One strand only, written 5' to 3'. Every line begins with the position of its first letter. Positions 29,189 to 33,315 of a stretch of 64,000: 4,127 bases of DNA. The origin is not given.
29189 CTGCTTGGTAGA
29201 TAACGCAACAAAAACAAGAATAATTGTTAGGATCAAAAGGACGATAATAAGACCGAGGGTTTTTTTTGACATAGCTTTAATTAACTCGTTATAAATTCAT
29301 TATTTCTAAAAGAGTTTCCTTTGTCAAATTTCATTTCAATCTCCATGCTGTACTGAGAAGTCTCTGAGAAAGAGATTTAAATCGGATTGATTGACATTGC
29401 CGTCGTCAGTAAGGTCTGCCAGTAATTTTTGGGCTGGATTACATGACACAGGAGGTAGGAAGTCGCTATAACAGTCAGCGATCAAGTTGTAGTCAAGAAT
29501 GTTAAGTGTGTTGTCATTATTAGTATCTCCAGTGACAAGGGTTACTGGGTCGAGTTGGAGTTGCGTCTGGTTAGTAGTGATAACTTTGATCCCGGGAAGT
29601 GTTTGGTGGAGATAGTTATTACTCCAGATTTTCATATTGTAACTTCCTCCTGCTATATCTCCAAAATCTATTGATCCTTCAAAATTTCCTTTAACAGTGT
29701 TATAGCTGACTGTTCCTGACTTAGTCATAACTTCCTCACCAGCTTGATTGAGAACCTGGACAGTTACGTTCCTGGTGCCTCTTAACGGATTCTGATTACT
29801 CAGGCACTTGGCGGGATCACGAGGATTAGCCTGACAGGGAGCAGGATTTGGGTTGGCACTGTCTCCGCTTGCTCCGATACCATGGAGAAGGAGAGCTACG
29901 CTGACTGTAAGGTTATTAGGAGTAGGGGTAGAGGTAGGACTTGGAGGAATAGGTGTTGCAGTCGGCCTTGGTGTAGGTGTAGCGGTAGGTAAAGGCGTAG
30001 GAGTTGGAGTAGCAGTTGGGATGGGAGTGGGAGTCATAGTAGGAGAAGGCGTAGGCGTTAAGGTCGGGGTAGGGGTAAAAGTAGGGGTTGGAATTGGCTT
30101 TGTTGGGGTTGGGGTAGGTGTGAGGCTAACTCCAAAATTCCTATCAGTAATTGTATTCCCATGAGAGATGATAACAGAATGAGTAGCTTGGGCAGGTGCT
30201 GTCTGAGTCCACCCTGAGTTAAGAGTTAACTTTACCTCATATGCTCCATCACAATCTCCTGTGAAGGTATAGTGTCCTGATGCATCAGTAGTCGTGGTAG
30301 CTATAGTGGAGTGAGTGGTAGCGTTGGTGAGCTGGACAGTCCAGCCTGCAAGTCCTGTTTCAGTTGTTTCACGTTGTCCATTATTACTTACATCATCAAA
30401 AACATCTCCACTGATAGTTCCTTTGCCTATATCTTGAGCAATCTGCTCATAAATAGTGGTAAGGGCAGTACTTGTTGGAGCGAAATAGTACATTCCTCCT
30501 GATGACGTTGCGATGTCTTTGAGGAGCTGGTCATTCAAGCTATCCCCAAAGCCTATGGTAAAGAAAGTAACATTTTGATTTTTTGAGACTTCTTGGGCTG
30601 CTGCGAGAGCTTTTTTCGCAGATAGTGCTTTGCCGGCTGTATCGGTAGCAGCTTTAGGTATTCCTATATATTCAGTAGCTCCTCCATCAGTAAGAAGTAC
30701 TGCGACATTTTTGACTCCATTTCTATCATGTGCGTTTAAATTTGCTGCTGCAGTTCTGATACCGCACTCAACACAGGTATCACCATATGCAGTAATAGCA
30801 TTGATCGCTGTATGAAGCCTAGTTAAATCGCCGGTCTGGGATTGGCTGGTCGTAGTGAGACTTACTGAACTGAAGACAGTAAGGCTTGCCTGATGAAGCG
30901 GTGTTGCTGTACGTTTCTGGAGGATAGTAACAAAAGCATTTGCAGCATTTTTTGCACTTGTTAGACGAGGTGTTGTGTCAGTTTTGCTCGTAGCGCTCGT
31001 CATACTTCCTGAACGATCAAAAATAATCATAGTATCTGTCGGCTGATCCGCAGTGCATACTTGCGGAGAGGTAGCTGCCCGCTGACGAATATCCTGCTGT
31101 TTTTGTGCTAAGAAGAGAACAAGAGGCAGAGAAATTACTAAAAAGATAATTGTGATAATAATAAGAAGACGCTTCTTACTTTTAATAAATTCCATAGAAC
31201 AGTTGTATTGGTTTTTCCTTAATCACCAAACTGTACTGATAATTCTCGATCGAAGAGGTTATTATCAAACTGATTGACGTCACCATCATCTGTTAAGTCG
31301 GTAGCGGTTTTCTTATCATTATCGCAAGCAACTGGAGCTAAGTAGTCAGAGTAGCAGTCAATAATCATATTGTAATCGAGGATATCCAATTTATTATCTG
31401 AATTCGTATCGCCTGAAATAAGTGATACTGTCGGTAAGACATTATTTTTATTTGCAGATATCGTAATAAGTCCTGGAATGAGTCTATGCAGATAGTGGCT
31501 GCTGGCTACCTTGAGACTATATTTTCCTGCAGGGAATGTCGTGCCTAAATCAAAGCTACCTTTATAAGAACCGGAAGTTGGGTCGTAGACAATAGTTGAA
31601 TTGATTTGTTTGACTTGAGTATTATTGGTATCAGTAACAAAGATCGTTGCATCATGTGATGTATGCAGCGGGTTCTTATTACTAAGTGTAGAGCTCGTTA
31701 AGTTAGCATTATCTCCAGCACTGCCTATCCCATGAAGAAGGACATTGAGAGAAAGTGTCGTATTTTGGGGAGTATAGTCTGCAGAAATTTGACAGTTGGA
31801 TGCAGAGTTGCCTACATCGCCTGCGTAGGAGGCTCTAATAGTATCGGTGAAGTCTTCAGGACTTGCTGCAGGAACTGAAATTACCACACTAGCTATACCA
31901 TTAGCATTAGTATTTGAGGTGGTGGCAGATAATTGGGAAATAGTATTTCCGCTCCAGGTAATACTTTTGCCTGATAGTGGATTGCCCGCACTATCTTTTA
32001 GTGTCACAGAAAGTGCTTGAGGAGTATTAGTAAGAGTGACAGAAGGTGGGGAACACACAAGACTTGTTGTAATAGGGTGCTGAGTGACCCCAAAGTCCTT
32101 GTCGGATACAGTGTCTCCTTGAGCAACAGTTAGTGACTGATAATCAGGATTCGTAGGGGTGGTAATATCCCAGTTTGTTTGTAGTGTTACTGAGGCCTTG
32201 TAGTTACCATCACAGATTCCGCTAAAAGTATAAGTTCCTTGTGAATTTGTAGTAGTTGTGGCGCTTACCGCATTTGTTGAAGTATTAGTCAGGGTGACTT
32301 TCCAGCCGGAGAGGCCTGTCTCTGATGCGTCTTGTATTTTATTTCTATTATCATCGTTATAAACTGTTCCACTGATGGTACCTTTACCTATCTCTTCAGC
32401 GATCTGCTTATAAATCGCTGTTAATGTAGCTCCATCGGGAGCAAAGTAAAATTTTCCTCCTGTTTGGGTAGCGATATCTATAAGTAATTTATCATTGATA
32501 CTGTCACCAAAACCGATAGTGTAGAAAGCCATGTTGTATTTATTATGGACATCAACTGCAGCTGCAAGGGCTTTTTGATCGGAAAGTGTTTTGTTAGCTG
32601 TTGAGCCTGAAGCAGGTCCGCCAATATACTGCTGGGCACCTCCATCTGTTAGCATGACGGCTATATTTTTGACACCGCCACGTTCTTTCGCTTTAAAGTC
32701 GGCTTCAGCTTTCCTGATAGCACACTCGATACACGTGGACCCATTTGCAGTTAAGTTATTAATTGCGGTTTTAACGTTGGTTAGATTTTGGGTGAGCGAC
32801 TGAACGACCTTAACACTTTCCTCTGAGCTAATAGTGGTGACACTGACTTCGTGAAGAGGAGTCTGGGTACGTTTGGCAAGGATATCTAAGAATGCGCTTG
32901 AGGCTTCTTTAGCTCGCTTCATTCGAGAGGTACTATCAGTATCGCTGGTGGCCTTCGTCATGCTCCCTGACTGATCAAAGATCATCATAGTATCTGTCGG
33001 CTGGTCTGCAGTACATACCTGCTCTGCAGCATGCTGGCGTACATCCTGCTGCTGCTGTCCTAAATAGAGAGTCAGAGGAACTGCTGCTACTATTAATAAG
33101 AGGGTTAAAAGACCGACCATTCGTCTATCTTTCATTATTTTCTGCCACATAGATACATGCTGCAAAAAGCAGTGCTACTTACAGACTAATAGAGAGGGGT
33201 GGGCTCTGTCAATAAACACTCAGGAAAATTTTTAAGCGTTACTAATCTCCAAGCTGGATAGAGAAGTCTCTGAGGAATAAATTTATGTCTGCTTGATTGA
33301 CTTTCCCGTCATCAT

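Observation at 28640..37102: Co-directional block of three dockerin-tailed secreted modular proteins plus a small anchored beta-domain protein: a candidate cohesin-dockerin-like surface assembly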

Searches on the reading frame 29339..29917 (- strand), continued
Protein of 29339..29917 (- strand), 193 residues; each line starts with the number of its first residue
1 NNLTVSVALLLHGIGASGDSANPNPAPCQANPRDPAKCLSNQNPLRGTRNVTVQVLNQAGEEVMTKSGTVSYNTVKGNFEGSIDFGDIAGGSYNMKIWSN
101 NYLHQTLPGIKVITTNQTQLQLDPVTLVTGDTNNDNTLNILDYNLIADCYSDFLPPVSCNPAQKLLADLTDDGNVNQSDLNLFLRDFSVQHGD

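Call 76: search_protein_families(library=pfam, alignment_id=A6, max_evalue=0.0001)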
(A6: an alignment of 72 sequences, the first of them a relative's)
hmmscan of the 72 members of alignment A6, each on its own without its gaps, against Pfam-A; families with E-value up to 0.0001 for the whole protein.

A. member 1, P0171 (594 aa): 4 families
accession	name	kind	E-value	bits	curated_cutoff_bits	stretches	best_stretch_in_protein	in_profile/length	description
PF22633.2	F5_F8_type_C_2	-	1.5e-25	90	27.8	1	219-302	1-91/91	NedA-like, galactose-binding domain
PF00754.31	F5_F8_type_C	-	3.1e-23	82.7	28.2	1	206-307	2-115/127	F5/8 type C domain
PF02018.23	CBM_4_9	-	1.6e-17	64.6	25.9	1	34-174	2-131/136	Carbohydrate binding domain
PF00404.24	Dockerin_1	-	9.4e-06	26.2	22.9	1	531-586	2-54/57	Dockerin type I domain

B. families by the number of members that match (of 72 scanned): 40 families (the first 25 are shown)
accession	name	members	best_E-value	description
PF00404.24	Dockerin_1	49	2.4e-12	Dockerin type I domain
PF02018.23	CBM_4_9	11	4.5e-30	Carbohydrate binding domain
PF13860.13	FlgD_ig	6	1.1e-05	FlgD Ig-like domain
PF17957.7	Big_7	4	2.8e-13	Bacterial Ig domain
PF22633.2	F5_F8_type_C_2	3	1.5e-25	NedA-like, galactose-binding domain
PF00754.31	F5_F8_type_C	3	3.1e-23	F5/8 type C domain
PF00092.34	VWA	3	8.2e-19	von Willebrand factor type A domain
PF13519.12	VWA_2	3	1.1e-16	von Willebrand factor type A domain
PF17210.9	SdrD_B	3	2.5e-12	SdrD B-like domain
PF00963.24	Cohesin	3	7e-08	Cohesin domain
PF25275.1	Golvesin_C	2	6.2e-35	Golvesin C-terminal domain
PF20434.5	BD-FAE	1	2.4e-61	BD-FAE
PF00082.27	Peptidase_S8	1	2.9e-51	Subtilase family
PF12138.14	Spherulin4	1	5.1e-43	Spherulation-specific family 4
PF12708.12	Pect-lyase_RHGA_epim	1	1.7e-31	Rhamnogalacturonase A/epimerase, pectate lyase-like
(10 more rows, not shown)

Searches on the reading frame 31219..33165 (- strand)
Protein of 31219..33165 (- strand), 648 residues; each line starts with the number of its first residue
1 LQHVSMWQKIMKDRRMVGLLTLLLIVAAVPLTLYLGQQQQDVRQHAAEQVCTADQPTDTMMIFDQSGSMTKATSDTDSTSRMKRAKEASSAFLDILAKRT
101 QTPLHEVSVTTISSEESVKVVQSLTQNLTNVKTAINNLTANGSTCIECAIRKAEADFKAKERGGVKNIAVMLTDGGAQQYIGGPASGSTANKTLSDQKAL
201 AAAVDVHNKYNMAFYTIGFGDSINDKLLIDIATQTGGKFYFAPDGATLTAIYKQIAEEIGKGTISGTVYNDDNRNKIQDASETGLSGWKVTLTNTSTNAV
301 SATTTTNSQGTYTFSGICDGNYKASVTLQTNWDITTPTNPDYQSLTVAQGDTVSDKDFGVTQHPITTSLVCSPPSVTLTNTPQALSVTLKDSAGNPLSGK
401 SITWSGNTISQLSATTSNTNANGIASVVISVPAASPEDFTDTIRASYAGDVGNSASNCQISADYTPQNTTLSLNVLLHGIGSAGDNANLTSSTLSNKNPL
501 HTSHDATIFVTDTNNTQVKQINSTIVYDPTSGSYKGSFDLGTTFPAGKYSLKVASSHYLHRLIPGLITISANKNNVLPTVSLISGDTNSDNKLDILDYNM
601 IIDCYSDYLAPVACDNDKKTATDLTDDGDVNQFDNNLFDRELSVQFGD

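Call 3: search_protein_families(library=pfam, proteins=[window:31219-33165:-], max_evalue=1)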
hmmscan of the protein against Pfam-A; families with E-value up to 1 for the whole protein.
window:31219-33165:- (648 aa): 17 families
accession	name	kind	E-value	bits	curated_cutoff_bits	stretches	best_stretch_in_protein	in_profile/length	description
PF17210.9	SdrD_B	-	3.5e-15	56.6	29.7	1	264-338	3-76/112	SdrD B-like domain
PF00092.34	VWA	-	3.5e-14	53.8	23.8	1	60-254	3-174/174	von Willebrand factor type A domain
PF13519.12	VWA_2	-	2.2e-13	51.2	27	1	59-175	1-106/107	von Willebrand factor type A domain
PF13620.12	CarboxypepD_reg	-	5.1e-09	36.8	32.3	1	277-330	6-58/82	Carboxypeptidase regulatory-like domain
PF02369.22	Big_1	-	1.6e-08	34.9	34.9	2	384-447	20-80/93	Bacterial Ig-like domain (group 1)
PF01835.25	MG2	-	1.4e-05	25.8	32.8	1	483-555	13-82/96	MG2 domain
PF17802.7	SpaA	-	0.00025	21.6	23.1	1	275-323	6-55/91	Prealbumin-like fold domain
PF22058.2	X25_BaPul_like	-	0.00055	20.4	27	0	535-556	32-53/87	Pullulanase X25 domain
PF00404.24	Dockerin_1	-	0.0012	19.4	22.9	1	585-642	2-56/57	Dockerin type I domain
PF24025.1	Ig_DR_A0283-like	-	0.0084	16.8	27.1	0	276-325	12-61/102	DR_A0283-like, Ig-like domain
PF17789.7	MG4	-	0.015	15.9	24.7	1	384-433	17-64/95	Macroglobulin domain MG4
PF13768.12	VWA_3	-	0.04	14.4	27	1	125-241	58-155/155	von Willebrand factor type A domain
PF22904.2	NOMO1-like_2nd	-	0.044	14.3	27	1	282-330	16-64/90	BOS complex subunit NOMO1-like, second beta sandwich domain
PF23608.1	Ig_ILCR1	-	0.09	13.3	27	1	287-328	34-85/114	ILCR1 Ig-like domain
PF11974.14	bMG3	-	0.17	12.3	34.9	1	284-361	27-99/103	Bacterial alpha-2-macroglobulin MG3 domain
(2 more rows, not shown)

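Call 4: search_protein_families(library=ncbifam, proteins=[window:31219-33165:-], max_evalue=1)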
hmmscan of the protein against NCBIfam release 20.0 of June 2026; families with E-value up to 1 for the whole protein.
window:31219-33165:- (648 aa): 7 families
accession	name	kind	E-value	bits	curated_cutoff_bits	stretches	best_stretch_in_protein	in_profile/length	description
TIGR02442.1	Cob-chelat-sub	hypoth_equivalog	3.9e-06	25.6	779.45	1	56-209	472-619/641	putative cobaltochelatase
NF010238.0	PRK13685.1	subfamily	9.5e-05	21.6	432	1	59-266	99-305/335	hypothetical protein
TIGR03436.1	acidobact_VWFA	subfamily_domain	0.00018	21.1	81.25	1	40-259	54-282/324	VWA domain-containing protein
TIGR03788.1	marine_srt_targ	equivalog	0.00081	17.9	551.65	1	52-176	267-380/629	marine proteobacterial sortase target protein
NF009943.0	PRK13406.1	equivalog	0.0014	17.2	571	1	66-204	400-531/585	magnesium chelatase subunit D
NF047508.1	VWA_BatA_Lepto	exception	0.021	13.8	380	1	202-256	211-270/315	VWA domain-containing protein BatA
NF050032.1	Rv1733c_fam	subfamily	0.091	12.7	80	1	17-76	20-77/180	Rv1733c family protein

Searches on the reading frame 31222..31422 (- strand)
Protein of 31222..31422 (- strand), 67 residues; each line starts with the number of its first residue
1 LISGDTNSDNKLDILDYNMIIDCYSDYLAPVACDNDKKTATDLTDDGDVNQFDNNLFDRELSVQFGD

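Call 85: search_protein_families(library=pfam, proteins=[window:31222-31422:-], max_evalue=0.1)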
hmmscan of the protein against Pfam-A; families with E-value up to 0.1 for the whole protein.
window:31222-31422:- (67 aa): 1 family
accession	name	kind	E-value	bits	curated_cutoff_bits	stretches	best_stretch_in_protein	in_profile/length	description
PF00404.24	Dockerin_1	-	2.3e-05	24.9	22.9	1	4-61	2-56/57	Dockerin type I domain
